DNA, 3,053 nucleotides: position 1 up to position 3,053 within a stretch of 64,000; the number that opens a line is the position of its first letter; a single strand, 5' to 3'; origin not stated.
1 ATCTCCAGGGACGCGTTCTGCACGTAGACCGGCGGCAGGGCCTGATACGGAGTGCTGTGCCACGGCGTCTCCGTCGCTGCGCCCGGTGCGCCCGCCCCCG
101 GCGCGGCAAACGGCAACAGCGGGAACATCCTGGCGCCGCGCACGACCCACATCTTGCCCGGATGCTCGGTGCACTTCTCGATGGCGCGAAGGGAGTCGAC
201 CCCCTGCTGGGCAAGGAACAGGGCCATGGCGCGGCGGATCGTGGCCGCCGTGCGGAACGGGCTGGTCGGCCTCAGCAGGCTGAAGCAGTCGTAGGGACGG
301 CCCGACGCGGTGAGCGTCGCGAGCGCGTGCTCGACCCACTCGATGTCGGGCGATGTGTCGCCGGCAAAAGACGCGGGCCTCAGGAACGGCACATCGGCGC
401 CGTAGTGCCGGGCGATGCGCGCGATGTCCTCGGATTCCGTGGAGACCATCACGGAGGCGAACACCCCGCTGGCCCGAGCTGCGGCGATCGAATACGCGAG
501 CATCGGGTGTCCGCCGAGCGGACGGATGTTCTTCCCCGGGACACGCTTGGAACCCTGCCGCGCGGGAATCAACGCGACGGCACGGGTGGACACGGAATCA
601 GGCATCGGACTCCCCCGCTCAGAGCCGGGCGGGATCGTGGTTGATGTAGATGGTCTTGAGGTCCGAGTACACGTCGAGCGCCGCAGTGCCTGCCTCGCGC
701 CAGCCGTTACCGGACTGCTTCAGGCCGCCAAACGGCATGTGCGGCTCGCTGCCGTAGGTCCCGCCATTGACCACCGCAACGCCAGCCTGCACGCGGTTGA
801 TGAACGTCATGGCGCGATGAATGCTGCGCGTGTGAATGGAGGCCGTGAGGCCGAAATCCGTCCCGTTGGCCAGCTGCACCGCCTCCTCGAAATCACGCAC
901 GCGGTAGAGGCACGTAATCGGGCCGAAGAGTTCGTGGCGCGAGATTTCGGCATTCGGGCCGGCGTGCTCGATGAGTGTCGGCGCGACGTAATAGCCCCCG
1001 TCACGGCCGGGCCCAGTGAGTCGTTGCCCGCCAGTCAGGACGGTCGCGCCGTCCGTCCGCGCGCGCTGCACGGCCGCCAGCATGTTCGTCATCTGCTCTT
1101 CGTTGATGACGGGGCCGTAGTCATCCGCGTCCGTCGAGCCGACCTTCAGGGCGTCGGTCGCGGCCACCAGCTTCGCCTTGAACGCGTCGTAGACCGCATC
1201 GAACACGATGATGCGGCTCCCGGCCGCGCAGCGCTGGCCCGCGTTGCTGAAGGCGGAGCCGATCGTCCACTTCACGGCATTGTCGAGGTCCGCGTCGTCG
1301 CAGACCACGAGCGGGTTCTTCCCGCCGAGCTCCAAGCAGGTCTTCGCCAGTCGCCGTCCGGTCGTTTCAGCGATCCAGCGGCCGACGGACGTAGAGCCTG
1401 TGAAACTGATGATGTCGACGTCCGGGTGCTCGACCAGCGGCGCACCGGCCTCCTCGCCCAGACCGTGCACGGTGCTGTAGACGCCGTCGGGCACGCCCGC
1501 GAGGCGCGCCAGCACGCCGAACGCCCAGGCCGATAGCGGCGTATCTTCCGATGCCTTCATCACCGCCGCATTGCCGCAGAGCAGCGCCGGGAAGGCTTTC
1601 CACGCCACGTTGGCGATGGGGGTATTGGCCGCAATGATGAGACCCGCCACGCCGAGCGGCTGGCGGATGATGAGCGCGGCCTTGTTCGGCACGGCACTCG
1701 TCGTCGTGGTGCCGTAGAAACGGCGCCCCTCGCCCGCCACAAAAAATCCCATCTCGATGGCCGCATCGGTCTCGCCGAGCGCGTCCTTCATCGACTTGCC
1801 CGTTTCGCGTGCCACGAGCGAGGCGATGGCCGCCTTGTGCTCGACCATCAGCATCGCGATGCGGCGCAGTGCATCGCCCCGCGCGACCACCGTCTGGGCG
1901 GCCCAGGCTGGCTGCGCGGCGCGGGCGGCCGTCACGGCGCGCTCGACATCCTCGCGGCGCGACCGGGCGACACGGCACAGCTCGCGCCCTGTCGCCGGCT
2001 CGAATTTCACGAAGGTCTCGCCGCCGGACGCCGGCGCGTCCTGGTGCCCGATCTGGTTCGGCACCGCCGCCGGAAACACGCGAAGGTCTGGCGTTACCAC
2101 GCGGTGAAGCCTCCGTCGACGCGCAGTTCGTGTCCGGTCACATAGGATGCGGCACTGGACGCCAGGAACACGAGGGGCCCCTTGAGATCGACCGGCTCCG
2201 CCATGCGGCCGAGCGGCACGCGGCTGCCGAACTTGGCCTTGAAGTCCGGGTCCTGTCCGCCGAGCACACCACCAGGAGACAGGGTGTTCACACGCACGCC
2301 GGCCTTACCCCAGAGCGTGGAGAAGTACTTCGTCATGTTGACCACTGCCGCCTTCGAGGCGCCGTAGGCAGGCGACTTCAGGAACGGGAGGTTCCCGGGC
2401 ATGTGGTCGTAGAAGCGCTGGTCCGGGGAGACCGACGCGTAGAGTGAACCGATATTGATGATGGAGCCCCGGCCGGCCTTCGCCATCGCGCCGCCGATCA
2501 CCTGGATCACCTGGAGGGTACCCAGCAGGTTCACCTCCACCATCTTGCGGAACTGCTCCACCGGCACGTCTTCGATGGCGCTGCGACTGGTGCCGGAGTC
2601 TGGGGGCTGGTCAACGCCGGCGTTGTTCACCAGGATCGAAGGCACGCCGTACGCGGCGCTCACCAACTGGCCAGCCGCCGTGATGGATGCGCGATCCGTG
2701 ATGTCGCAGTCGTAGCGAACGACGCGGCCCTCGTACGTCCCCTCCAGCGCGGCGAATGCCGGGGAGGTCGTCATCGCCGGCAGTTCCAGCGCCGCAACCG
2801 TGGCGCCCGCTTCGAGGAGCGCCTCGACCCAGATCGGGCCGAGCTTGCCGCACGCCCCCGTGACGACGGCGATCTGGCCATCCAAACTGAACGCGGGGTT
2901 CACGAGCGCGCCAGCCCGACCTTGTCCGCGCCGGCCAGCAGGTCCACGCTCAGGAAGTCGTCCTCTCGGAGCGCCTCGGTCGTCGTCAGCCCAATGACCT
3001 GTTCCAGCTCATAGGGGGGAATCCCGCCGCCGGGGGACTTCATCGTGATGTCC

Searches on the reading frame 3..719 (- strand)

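Call 47: search_protein_families(library=ncbifam, max_evalue=0.0001, proteins=[window:3-719:-])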
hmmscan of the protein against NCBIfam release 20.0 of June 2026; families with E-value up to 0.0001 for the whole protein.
window:3-719:- (239 aa): 6 families
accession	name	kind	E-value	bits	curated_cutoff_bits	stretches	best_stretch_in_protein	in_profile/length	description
TIGR03584.1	PseF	equivalog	1e-37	130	205.7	1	48-172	1-124/222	pseudaminic acid cytidylyltransferase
NF003952.0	PRK05450.1-5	subfamily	1.5e-11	44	193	1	46-110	2-66/250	3-deoxy-manno-octulosonate cytidylyltransferase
NF003950.0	PRK05450.1-3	subfamily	1.2e-09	37.8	234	1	47-112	3-68/248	3-deoxy-manno-octulosonate cytidylyltransferase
NF009905.0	PRK13368.1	subfamily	2e-09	37.1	255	1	47-110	3-66/243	3-deoxy-manno-octulosonate cytidylyltransferase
TIGR00466.1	kdsB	equivalog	3.3e-08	33.2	155.2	1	48-112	4-67/241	3-deoxy-manno-octulosonate cytidylyltransferase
NF003948.0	PRK05450.1-1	equivalog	4.3e-08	32.7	281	1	45-117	4-75/248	3-deoxy-manno-octulosonate cytidylyltransferase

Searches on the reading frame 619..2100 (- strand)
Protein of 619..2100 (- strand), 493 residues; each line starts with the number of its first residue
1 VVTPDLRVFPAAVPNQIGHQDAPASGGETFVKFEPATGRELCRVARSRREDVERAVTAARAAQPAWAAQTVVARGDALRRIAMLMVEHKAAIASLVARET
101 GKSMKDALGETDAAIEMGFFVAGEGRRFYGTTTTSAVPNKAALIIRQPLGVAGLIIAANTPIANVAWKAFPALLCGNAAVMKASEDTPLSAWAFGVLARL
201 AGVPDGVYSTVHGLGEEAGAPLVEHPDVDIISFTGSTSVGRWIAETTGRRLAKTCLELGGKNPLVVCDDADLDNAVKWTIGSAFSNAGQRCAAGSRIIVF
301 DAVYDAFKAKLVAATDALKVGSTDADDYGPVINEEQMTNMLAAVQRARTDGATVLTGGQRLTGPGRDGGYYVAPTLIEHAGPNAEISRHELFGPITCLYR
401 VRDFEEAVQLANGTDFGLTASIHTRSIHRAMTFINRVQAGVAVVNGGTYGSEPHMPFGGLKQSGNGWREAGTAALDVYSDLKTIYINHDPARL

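Call 47: search_protein_families(library=ncbifam, max_evalue=0.0001, proteins=[window:619-2100:-])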
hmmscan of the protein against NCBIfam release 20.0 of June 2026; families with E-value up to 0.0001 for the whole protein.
window:619-2100:- (493 aa): 44 families (the best 25 are shown)
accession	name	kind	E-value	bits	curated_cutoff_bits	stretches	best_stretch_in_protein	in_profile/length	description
NF042993.1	AlphKGSA_gudD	equivalog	1.1e-124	416.8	770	1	16-486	7-480/481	alpha-ketoglutaric semialdehyde dehydrogenase GucD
NF052305.1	DioxValDhHalo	equivalog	1.6e-121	406.6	750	1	19-487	11-482/483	2,5-dioxovalerate dehydrogenase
TIGR01804.1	BADH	equivalog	3.1e-112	375.4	668.6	1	26-482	11-467/467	betaine-aldehyde dehydrogenase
NF009725.0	PRK13252.1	equivalog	1.4e-109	366.8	593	1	21-488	15-481/488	betaine-aldehyde dehydrogenase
TIGR02299.1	HpaE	equivalog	1.4e-107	360.3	638.35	1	23-491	11-481/488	5-carboxymethyl-2-hydroxymuconate semialdehyde dehydrogenase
NF010000.0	PRK13473.1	subfamily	4.1e-107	358.7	615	1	24-488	13-474/475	aminobutyraldehyde dehydrogenase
NF006916.0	PRK09407.1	equivalog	6.7e-106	354.9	521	1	24-485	30-491/526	succinic semialdehyde dehydrogenase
TIGR01780.1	SSADH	subfamily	9.3e-106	354.4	646.35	1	34-482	3-448/448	succinate-semialdehyde dehydrogenase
NF050084.1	pip_6_carb_DH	equivalog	7.6e-99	331.8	730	1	34-488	3-462/475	L-piperidine-6-carboxylate dehydrogenase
NF045736.1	PaDhStyDRhodo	equivalog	4.2e-98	329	800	1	20-484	10-475/479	phenylacetaldehyde dehydrogenase StyD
NF045735.1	PaDhStyDPseudo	equivalog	8.8e-97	324.7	850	1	20-486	10-481/483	phenylacetaldehyde dehydrogenase StyD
NF007497.0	PRK10090.1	equivalog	9.3e-95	318.2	500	1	27-488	21-479/480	aldehyde dehydrogenase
NF008415.0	PRK11241.1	equivalog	4e-94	316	828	1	23-486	21-480/482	NADP-dependent succinate-semialdehyde dehydrogenase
TIGR03216.1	OH_muco_semi_DH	equivalog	3e-90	303.2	693.25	1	27-487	13-480/481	2-hydroxymuconic semialdehyde dehydrogenase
NF002852.0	PRK03137.1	subfamily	7.1e-88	295.6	648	1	28-484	50-510/514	L-glutamate gamma-semialdehyde dehydrogenase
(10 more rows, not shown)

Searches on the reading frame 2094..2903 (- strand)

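Call 47: search_protein_families(library=ncbifam, max_evalue=0.0001, proteins=[window:2094-2903:-])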
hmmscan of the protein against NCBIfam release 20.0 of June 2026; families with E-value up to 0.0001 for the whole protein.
window:2094-2903:- (269 aa): 200 families (the best 25 are shown)
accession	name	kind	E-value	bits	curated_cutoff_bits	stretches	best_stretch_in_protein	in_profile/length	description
NF004774.0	PRK06114.1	equivalog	8.3e-44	149.9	360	1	4-269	11-262/262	SDR family oxidoreductase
NF006132.0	PRK08277.1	subfamily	1.9e-43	148.9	281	1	2-269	3-277/280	D-mannonate oxidoreductase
NF005559.1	PRK07231.1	subfamily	5.8e-42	143.9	215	1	7-267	2-248/249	glucose 1-dehydrogenase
NF006070.0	PRK08213.1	subfamily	9.1e-41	140.1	279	1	4-268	7-258/259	gluconate 5-dehydrogenase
NF005309.0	PRK06841.1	subfamily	2.1e-40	138.8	286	1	2-267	8-253/255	GolD/DthD family dehydrogenase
NF006619.0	PRK09186.1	equivalog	8.7e-39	133.6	255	1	7-267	2-255/256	oxidoreductase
NF004198.0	PRK05653.1-3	equivalog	1.5e-38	132.7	296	1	6-266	4-246/248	3-oxoacyl-ACP reductase FabG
NF005067.0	PRK06484.1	equivalog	8.2e-38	130.2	713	1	9-268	9-253/524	short chain dehydrogenase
NF052558.1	MBtsdlDhBudC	equivalog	1.6e-35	122.8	270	1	8-269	2-244/250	meso-2,3-butanediol dehydrogenase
NF005711.0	PRK07523.1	subfamily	6e-35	121.1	413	1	4-268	5-253/255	SDR family oxidoreductase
NF009466.0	PRK12826.1-2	subfamily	7.3e-35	120.6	222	1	10-266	4-244/248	3-oxoacyl-ACP reductase FabG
NF004778.0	PRK06124.1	equivalog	8.8e-35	120.3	303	1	4-268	6-254/256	SDR family oxidoreductase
NF053701.1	CsHdxCHCADhChcB2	equivalog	1.3e-34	119.9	350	1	7-268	1-244/245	cis-4-hydroxycyclohexanecarboxylate dehydrogenase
NF005390.0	PRK06935.1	equivalog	2.6e-34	118.7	369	1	4-267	10-256/258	2-dehydro-3-deoxy-D-gluconate 5-dehydrogenase KduD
NF005853.0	PRK07774.1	equivalog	3.8e-34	118.2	303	2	6-156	3-148/250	SDR family oxidoreductase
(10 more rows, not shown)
